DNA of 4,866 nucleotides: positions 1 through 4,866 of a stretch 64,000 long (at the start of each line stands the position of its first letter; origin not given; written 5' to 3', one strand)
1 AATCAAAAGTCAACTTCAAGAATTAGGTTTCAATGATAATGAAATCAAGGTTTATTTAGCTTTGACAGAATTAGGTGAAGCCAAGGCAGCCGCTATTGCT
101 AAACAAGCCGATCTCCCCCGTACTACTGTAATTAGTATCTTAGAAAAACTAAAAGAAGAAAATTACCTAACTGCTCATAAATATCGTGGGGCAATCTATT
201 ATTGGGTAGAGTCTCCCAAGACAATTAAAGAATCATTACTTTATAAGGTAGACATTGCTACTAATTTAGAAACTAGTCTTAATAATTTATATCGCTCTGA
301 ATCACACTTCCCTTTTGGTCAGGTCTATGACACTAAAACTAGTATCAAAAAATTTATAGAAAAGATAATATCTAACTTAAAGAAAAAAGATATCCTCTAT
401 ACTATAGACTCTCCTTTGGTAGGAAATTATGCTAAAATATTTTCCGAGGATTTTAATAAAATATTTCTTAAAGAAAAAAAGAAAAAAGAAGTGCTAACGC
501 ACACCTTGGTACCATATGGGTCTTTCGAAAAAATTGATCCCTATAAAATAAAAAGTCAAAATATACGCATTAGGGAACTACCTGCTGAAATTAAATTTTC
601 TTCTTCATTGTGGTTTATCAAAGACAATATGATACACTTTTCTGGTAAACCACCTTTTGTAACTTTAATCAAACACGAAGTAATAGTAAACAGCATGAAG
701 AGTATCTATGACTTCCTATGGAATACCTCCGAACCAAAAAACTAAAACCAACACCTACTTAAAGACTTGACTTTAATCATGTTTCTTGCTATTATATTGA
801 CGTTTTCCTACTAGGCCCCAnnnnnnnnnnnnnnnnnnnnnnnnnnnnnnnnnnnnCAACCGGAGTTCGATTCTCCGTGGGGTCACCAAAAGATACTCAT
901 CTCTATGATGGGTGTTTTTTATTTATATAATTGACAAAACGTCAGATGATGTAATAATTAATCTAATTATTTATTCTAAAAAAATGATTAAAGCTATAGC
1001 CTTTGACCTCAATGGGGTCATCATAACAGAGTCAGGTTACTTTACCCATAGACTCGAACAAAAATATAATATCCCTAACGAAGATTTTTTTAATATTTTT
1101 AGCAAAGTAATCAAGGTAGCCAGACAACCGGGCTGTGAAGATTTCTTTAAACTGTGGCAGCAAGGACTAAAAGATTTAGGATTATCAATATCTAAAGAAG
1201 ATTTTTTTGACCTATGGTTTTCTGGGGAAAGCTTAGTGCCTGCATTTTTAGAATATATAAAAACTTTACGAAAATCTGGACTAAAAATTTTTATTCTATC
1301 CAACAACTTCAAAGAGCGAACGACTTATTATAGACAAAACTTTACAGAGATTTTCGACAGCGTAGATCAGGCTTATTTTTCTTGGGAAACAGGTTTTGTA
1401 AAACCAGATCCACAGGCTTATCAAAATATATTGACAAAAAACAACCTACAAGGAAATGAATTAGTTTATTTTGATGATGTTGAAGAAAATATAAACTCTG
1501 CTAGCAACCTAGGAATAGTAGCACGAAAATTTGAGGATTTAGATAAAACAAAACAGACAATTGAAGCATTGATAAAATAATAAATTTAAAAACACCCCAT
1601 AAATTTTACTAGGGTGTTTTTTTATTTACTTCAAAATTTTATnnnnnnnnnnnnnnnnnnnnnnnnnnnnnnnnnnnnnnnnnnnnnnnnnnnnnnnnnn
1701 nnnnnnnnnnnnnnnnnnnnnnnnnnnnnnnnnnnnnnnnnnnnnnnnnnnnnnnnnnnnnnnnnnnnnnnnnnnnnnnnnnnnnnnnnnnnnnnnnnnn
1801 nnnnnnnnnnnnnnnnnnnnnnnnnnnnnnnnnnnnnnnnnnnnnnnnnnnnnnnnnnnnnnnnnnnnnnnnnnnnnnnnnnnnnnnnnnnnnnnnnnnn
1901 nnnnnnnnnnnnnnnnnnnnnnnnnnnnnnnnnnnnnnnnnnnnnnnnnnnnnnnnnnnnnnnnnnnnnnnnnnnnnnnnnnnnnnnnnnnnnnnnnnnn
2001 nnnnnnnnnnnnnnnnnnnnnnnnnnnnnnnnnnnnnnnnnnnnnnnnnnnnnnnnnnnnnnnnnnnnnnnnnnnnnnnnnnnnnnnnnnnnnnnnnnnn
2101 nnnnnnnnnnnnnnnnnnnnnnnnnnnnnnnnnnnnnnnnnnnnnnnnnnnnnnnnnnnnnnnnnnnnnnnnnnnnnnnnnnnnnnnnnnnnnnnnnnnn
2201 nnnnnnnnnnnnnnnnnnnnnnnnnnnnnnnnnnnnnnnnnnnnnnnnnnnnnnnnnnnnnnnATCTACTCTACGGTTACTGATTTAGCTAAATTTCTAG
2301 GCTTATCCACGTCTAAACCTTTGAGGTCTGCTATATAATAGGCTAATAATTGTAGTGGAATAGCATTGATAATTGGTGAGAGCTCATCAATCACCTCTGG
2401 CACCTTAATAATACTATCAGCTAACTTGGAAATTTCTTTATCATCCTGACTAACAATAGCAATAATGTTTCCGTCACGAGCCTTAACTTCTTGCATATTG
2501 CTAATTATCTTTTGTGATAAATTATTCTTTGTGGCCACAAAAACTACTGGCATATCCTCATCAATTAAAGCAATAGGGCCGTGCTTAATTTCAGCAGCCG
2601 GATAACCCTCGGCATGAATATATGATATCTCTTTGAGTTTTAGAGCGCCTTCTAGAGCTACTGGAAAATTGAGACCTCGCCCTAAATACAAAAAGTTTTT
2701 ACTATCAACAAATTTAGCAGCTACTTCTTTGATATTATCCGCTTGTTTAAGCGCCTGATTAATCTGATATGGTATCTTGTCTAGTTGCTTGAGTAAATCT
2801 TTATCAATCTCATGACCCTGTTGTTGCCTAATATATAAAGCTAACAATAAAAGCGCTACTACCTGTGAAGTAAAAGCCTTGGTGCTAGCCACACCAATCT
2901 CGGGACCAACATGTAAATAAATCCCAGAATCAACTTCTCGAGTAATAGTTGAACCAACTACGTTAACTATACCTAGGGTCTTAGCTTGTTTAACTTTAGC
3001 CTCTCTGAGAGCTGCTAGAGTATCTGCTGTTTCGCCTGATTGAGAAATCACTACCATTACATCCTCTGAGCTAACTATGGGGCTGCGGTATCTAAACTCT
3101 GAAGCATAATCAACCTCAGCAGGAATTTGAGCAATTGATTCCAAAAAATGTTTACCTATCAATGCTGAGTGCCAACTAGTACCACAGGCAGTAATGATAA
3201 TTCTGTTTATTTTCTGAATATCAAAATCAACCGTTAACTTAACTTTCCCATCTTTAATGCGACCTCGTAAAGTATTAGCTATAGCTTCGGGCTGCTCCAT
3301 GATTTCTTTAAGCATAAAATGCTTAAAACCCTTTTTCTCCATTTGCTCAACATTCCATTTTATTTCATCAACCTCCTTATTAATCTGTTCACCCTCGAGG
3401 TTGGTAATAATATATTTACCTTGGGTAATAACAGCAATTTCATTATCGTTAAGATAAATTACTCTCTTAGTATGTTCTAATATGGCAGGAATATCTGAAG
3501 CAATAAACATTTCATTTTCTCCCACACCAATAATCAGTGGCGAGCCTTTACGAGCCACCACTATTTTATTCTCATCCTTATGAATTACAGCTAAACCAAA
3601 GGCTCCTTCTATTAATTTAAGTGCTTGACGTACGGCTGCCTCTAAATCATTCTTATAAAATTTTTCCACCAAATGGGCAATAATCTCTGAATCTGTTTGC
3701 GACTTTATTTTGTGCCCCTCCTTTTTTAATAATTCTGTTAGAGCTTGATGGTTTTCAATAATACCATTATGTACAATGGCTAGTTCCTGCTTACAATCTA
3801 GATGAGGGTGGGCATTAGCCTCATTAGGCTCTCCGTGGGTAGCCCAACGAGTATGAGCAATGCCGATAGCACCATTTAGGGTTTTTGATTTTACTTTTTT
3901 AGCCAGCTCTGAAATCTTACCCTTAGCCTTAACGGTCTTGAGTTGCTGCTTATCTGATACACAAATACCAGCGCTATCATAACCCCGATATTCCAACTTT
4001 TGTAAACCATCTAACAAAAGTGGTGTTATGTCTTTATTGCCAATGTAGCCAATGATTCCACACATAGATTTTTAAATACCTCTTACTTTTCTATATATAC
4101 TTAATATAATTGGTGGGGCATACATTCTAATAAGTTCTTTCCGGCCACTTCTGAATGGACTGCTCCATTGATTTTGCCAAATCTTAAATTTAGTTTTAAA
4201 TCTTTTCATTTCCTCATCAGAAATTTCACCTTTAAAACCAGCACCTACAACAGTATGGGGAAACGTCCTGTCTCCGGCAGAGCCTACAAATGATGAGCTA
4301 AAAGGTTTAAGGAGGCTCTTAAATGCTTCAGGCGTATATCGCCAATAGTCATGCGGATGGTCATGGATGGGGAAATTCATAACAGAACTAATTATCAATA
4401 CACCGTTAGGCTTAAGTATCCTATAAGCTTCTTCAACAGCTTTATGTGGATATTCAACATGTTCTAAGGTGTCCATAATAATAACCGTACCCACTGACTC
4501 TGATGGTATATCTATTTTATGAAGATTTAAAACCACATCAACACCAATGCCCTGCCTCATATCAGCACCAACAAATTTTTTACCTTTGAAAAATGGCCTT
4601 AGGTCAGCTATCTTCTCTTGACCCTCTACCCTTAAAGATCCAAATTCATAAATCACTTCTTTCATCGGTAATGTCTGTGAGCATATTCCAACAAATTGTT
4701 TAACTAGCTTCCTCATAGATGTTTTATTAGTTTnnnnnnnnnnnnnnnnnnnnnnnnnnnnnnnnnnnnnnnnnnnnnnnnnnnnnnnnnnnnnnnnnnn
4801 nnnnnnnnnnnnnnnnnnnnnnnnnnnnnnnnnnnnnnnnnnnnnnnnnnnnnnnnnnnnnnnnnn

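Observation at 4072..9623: Methylated-glycan assembly locus: three SAM methyltransferases, a glycosyltransferase-methyltransferase fusion, a GT2 and a polytopic membrane protein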

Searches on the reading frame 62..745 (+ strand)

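Call 9: search_protein_families(library=pfam, proteins=[window:62-745:+], max_evalue=0.001)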
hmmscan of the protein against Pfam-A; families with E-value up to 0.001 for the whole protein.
window:62-745:+ (227 aa): 1 family
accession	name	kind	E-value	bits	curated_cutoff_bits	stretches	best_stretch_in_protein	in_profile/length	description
PF01978.25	TrmB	-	3.5e-05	24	25.6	1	3-49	19-65/68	Sugar-specific transcriptional regulator TrmB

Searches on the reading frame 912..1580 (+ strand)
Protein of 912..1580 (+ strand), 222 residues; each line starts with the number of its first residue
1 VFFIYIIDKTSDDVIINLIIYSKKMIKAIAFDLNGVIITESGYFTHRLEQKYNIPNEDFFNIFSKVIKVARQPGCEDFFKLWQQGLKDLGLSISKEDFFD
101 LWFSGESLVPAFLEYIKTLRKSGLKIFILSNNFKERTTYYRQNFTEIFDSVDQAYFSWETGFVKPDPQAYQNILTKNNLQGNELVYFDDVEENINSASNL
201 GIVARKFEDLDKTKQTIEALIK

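Call 9: search_protein_families(library=pfam, proteins=[window:912-1580:+], max_evalue=0.001)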
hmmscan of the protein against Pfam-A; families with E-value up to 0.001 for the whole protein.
window:912-1580:+ (222 aa): 3 families
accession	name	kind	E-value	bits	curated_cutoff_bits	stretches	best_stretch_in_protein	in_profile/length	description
PF00702.32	Hydrolase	-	4e-14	53.9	26.4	1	26-201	1-191/191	haloacid dehalogenase-like hydrolase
PF13419.12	HAD_2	-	7.1e-11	43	23.8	1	108-202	80-173/178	Haloacid dehalogenase-like hydrolase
PF13344.12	Hydrolase_6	-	0.00093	19.6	27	0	104-145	11-52/101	Haloacid dehalogenase-like hydrolase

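Call 69: search_protein_families(library=ncbifam, proteins=[window:912-1580:+], max_evalue=0.00001)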
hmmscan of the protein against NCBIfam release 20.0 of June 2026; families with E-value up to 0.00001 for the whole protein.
window:912-1580:+ (222 aa): 9 families
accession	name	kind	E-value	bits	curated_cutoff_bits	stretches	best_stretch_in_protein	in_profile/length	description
NF006991.0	PRK09456.1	equivalog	6.9e-22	78.1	295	1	87-209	63-186/199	glucose-1-phosphatase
TIGR02247.1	HAD-1A3-hyp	subfamily_domain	1.7e-20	73.7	125.4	1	26-221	2-209/211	epoxide hydrolase N-terminal domain-like phosphatase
TIGR02253.1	CTE7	subfamily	7.5e-11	42.2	169.75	1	25-208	1-195/221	TIGR02253 family HAD-type hydrolase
TIGR01509.1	HAD-SF-IA-v3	subfamily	1.6e-10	41.4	29.4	1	97-203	53-150/154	HAD-IA family hydrolase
TIGR02254.1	YjjG_YfnB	equivalog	4.2e-10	39.5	159.9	1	94-203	84-192/223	YjjG family noncanonical pyrimidine nucleotidase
TIGR02252.1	DREG-2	subfamily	1.4e-07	31.5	155.2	1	108-203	106-200/203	HAD hydrolase, REG-2-like, family IA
TIGR01681.1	HAD-SF-IIIC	subfamily_domain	2.8e-06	28.2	35.75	0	111-199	36-130/132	HAD-IIIC family phosphatase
TIGR01993.1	Pyr-5-nucltdase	equivalog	2.8e-06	27.3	142.9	1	125-202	99-178/183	pyrimidine 5'-nucleotidase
TIGR01549.1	HAD-SF-IA-v1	subfamily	3.2e-06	27.6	23.3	0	102-201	57-149/149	HAD-IA family hydrolase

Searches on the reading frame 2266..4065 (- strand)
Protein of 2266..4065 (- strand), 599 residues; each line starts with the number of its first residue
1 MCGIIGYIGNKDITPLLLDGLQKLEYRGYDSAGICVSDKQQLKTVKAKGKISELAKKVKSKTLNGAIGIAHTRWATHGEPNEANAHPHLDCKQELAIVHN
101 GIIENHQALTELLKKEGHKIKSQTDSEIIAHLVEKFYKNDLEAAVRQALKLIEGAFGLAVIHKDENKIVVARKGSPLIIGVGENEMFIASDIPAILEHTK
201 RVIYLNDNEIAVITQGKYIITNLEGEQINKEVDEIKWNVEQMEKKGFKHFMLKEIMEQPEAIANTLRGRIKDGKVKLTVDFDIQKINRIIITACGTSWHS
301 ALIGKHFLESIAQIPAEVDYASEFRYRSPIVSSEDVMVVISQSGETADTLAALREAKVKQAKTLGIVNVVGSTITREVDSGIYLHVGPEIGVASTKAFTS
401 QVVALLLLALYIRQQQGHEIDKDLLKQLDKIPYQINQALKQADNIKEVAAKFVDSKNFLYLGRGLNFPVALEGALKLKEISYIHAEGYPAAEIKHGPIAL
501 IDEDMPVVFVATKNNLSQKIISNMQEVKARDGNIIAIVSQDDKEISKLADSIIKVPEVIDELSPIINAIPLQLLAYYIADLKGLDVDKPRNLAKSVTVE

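Call 4: search_protein_families(library=pfam, proteins=[window:2266-4065:-], max_evalue=0.01)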
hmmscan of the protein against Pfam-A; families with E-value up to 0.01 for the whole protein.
window:2266-4065:- (599 aa): 5 families
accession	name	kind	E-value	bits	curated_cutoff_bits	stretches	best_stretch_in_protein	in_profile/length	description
PF01380.27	SIS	-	4.3e-62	208.1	25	2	283-410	2-130/131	SIS domain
PF13522.11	GATase_6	-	4.2e-22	79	27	1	64-191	9-130/130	Glutamine amidotransferase domain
PF13537.11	GATase_7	-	8.3e-18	65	25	1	81-196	9-122/123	Glutamine amidotransferase domain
PF13580.11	SIS_2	-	4.1e-05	24.1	27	1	317-366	88-136/138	SIS domain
PF13230.11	GATase_4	-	6.3e-05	22.5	23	1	50-140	56-145/272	Glutamine amidotransferases class-II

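Call 5: search_protein_families(library=ncbifam, proteins=[window:2266-4065:-], max_evalue=0.01)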
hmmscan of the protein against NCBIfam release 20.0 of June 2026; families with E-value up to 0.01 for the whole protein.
window:2266-4065:- (599 aa): 29 families (the best 25 are shown)
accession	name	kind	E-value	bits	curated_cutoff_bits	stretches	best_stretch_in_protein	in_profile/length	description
NF001484.0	PRK00331.1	subfamily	9.1e-260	863.2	381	1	1-599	1-601/601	isomerizing glutamine--fructose-6-phosphate transaminase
TIGR01135.1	glmS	equivalog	2.2e-253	842.2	418.05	1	2-599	1-607/607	glutamine--fructose-6-phosphate transaminase (isomerizing)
NF046059.1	NagB_SO3506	equivalog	6.2e-40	137.5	430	1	250-549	3-294/330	glucosamine-6-phosphate deaminase NagB-II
NF041128.1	glucosaP_deam_GlmD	equivalog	1.5e-35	123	580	1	252-596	4-321/323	glucosamine-6-phosphate deaminase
TIGR01134.1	purF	equivalog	2.5e-35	122.7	350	1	2-218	1-222/432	amidophosphoribosyltransferase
TIGR01536.1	asn_synth_AEB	equivalog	2.6e-15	56.4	267.1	1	2-257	1-228/517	asparagine synthase (glutamine-hydrolyzing)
NF006949.0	PRK09431.1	equivalog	6e-13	48.2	499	1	69-216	46-186/554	asparagine synthase B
TIGR03104.1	trio_amidotrans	equivalog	7.5e-13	47.6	570.1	1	63-198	39-168/589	N-acetylglutaminylglutamine amidotransferase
NF040776.2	AlsR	equivalog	3.5e-11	42.5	400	2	331-412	174-254/279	transcriptional repressor AlsR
TIGR00274.1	TIGR00274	equivalog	8.2e-10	38.2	302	1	331-408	124-203/291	N-acetylmuramic acid 6-phosphate etherase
NF008481.0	PRK11382.1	equivalog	1.2e-09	37.8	430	1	284-590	42-332/340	fructoselysine 6-phosphate deglycase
NF003915.0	PRK05441.1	subfamily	5e-09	35.6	168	1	331-409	129-209/300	N-acetylmuramic acid 6-phosphate etherase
TIGR03127.2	RuMP_HxlB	equivalog_domain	2.2e-08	34.2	160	1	282-384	26-123/178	6-phospho-3-hexuloisomerase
NF041755.1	RuMP_HxlAB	equivalog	2.6e-08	33.2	500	1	252-379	217-334/391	bifunctional 3-hexulose-6-phosphate synthase/6-phospho-3-hexuloisomerase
TIGR03442.1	TIGR03442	equivalog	9.1e-08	31.7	218.65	1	52-191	74-222/251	ergothioneine biosynthesis protein EgtC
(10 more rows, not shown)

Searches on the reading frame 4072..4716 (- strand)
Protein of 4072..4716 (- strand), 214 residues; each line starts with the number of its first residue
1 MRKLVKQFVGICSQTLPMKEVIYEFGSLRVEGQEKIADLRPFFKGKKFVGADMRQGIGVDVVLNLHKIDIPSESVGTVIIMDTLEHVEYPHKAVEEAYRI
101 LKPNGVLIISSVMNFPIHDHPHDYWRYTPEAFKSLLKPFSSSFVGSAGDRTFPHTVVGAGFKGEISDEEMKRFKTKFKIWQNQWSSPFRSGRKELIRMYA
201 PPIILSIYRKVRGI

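Call 4: search_protein_families(library=pfam, proteins=[window:4072-4716:-], max_evalue=0.01)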
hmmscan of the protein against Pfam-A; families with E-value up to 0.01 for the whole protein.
window:4072-4716:- (214 aa): 5 families
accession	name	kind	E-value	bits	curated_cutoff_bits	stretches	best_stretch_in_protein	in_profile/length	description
PF08241.18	Methyltransf_11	-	5.1e-10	40.3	21.2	1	61-109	47-95/95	Methyltransferase domain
PF13489.12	Methyltransf_23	-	8.4e-07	29.3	27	1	66-128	73-135/164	Methyltransferase domain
PF08242.18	Methyltransf_12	-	0.00021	22.4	30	1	62-107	50-98/98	Methyltransferase domain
PF13847.12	Methyltransf_31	-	0.00056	20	27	1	68-113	66-113/145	Methyltransferase domain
PF13649.12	Methyltransf_25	-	0.00074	20.6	27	1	62-105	52-97/97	Methyltransferase domain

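Call 5: search_protein_families(library=ncbifam, proteins=[window:4072-4716:-], max_evalue=0.01)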
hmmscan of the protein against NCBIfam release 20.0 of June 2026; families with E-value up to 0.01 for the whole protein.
window:4072-4716:- (214 aa): 4 families
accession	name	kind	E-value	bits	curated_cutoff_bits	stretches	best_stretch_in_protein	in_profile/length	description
TIGR01983.1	UbiG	equivalog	9.9e-05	21.7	102.95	1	75-112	117-154/228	bifunctional 2-polyprenyl-6-hydroxyphenol methylase/3-demethylubiquinol 3-O-methyltransferase UbiG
NF045667.1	MTase_DVU1556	equivalog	0.0006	19.3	155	1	65-115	75-125/213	DVU_1556 family methyltransferase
NF038099.1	AsSugarArsM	exception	0.0036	16.5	400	1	52-117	119-180/321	arsenosugar biosynthesis arsenite methyltransferase ArsM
NF008823.0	PRK11873.1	subfamily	0.0084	15.6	263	0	66-162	138-224/272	arsenite methyltransferase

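Call 25: search_solved_structures(query=window:4072-4716:-, max_evalue=0.01)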
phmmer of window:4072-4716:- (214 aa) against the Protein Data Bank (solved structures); distinct sequences matched with E-value up to 0.01: 2.
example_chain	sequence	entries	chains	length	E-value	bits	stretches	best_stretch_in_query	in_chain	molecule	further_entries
1vlm_A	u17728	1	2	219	0.0087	18.9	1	66-112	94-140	SAM-dependent methyltransferase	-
2gs9_A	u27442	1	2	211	0.0097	18.8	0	68-110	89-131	Hypothetical protein TT1324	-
